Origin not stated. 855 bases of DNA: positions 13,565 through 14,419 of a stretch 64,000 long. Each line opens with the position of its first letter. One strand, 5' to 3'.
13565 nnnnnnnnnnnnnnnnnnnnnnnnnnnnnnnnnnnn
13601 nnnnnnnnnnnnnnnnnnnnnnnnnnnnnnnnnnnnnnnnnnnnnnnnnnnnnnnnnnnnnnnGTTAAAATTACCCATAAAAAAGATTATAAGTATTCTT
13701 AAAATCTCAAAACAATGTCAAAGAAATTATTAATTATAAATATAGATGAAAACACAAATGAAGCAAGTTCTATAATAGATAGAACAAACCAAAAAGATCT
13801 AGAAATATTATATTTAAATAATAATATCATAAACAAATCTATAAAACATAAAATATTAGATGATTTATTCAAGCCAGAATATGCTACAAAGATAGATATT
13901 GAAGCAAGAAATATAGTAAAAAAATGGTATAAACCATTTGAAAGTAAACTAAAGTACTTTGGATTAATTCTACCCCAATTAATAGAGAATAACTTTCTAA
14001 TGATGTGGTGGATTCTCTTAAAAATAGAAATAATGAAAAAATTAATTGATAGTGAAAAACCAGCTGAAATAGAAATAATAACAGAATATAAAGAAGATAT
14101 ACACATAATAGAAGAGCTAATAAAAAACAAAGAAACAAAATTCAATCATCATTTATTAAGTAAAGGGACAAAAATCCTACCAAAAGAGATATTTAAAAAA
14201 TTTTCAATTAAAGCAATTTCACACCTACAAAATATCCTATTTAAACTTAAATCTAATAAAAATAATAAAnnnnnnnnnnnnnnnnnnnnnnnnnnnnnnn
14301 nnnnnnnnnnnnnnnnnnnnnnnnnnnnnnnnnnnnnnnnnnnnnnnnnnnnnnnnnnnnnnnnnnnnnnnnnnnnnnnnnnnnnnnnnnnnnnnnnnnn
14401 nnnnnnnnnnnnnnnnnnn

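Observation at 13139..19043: Tightly coupled operon: APS kinase, TagF-like phosphotransferase, SucC/SucD-like pair, citrate-synthase-like protein, CMP-sugar synthetase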

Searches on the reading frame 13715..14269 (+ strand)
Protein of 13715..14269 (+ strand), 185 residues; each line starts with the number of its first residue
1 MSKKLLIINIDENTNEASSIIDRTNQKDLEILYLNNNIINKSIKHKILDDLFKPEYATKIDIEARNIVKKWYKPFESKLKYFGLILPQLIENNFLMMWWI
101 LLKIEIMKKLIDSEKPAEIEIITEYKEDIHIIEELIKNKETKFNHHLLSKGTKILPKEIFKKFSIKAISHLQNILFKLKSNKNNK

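Call 81: predict_structure(alignment_id=A4)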
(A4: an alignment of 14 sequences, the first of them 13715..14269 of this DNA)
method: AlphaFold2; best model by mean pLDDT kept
length: 185 residues; sequences in the alignment: 14
mean_pLDDT: 81.2   pTM: 0.67
mean pLDDT of the five models: 81.2, 78.5, 77.9, 75.6, 71.4
residues with pLDDT >= 90: 56; 70-90: 91; 50-70: 36; < 50: 2
segments of 3 or more residues with pLDDT < 50: none
pLDDT, mean of each block of 10 residues (from residue 1): 86 89 82 86 85 87 81 77 66 72 90 93 92 93 91 57 70 78 56
secondary structure, 60 per line:
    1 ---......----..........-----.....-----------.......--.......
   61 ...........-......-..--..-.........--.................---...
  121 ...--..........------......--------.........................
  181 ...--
elements in order: E4-9 H14-23 E29-33 E45-47 H48-51 H54-71 H73-78 H87-95 H98-114 E118-123 H126-135 E142-147 H156-183

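Call 83: search_protein_families(library=pfam, proteins=[window:13715-14269:+], max_evalue=1)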
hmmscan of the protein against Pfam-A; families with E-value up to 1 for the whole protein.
window:13715-14269:+ (185 aa): 1 family
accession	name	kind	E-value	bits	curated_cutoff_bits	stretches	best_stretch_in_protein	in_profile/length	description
PF13087.12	AAA_12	-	0.021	14.8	27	1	104-143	96-136/195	AAA domain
